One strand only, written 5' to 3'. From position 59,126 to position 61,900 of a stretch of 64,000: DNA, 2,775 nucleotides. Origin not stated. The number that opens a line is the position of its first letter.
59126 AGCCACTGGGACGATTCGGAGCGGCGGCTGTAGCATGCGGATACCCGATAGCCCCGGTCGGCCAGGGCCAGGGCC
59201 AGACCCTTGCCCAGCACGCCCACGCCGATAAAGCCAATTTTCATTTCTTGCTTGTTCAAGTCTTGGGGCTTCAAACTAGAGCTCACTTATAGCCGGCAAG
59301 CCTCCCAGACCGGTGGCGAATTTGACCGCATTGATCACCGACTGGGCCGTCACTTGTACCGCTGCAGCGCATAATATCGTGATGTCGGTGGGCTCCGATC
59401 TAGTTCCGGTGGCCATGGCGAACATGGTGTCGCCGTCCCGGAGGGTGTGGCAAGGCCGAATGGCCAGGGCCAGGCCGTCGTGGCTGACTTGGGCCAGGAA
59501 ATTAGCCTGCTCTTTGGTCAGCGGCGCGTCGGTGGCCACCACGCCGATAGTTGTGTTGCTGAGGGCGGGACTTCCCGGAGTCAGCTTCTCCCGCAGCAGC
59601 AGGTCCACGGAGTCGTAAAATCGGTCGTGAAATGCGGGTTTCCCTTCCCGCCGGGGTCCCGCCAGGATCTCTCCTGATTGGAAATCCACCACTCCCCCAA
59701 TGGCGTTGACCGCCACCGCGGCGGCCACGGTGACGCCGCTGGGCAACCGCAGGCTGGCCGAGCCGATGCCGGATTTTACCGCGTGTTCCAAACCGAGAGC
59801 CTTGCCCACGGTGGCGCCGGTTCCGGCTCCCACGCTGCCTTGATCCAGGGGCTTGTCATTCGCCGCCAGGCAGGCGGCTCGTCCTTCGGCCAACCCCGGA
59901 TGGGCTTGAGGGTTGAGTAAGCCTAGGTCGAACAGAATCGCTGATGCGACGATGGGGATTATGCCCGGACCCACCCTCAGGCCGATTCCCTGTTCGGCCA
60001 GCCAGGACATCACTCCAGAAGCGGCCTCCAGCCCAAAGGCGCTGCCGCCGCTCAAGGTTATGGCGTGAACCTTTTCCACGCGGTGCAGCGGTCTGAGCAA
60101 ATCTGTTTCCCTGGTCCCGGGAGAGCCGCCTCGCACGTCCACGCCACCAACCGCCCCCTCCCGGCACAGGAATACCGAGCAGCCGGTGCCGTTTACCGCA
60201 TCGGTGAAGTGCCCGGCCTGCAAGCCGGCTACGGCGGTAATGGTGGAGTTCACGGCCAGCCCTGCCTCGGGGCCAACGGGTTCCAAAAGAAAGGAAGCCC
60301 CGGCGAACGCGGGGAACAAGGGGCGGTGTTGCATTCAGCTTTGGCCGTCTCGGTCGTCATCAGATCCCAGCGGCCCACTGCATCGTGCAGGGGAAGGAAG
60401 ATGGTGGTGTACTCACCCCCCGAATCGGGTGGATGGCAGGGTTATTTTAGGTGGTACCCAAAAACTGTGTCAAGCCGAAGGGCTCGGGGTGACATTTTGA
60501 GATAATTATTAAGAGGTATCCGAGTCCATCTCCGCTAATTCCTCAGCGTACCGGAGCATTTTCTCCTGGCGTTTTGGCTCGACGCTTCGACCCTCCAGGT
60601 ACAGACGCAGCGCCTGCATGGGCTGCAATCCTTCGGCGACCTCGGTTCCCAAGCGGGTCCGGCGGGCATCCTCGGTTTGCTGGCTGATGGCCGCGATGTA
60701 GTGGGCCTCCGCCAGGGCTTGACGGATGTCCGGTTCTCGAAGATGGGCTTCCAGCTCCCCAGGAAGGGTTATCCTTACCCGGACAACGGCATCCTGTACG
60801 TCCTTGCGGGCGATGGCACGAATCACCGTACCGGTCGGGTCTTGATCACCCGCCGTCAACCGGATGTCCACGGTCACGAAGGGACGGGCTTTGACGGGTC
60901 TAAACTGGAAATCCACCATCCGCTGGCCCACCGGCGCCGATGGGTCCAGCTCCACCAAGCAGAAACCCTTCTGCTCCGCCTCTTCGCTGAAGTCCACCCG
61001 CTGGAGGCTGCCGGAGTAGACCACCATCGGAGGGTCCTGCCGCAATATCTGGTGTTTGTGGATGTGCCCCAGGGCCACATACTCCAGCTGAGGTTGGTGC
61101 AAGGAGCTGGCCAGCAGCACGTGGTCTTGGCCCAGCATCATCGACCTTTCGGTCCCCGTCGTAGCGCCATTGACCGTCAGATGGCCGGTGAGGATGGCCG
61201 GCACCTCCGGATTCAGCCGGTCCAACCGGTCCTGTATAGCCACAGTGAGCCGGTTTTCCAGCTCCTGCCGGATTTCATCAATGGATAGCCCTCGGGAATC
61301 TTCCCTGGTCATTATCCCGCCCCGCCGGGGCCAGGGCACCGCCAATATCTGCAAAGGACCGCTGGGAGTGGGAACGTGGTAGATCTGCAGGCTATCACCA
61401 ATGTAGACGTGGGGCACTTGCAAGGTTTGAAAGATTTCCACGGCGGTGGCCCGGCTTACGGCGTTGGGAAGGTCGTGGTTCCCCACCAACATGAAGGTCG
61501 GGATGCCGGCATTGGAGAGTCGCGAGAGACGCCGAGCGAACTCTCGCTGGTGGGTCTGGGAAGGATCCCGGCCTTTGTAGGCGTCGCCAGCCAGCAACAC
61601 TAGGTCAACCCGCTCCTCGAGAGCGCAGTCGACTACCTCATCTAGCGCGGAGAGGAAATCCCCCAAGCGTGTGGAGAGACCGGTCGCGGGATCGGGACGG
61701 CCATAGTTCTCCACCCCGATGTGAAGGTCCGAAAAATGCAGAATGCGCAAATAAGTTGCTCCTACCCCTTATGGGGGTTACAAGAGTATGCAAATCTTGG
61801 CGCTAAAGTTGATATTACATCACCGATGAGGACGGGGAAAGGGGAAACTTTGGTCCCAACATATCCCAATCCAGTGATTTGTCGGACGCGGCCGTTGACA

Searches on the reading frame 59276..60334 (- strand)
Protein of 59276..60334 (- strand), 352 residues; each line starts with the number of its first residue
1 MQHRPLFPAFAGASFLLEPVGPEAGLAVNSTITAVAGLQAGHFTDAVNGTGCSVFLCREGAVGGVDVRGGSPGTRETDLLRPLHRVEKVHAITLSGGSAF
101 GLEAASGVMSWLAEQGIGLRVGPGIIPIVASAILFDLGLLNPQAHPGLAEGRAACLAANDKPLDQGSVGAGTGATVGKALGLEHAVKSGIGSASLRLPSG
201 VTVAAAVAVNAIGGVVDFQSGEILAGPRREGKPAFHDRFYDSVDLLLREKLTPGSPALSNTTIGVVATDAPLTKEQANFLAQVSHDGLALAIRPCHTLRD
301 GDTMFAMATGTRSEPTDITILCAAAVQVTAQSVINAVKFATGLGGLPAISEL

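Call 17: search_protein_families(library=pfam, proteins=[window:59276-60334:-], max_evalue=0.00001)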
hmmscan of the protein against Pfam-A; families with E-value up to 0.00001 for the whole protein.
window:59276-60334:- (352 aa): 1 family
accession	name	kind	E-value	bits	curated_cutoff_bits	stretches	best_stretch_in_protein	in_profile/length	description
PF03576.19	Peptidase_S58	-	1.1e-46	160.1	23.9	1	31-345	2-301/307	Peptidase family S58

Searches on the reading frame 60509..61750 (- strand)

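Call 16: search_protein_families(library=pfam, proteins=[window:60509-61750:-], max_evalue=0.00001)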
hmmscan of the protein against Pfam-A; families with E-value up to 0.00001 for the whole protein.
window:60509-61750:- (413 aa): 2 families
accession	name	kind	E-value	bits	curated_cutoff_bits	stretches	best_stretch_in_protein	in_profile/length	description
PF00149.33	Metallophos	-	1.1e-14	55.7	21.5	1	1-232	1-190/191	Calcineurin-like phosphoesterase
PF12850.12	Metallophos_2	-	2.8e-09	37.6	27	0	1-109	1-76/154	Calcineurin-like phosphoesterase superfamily domain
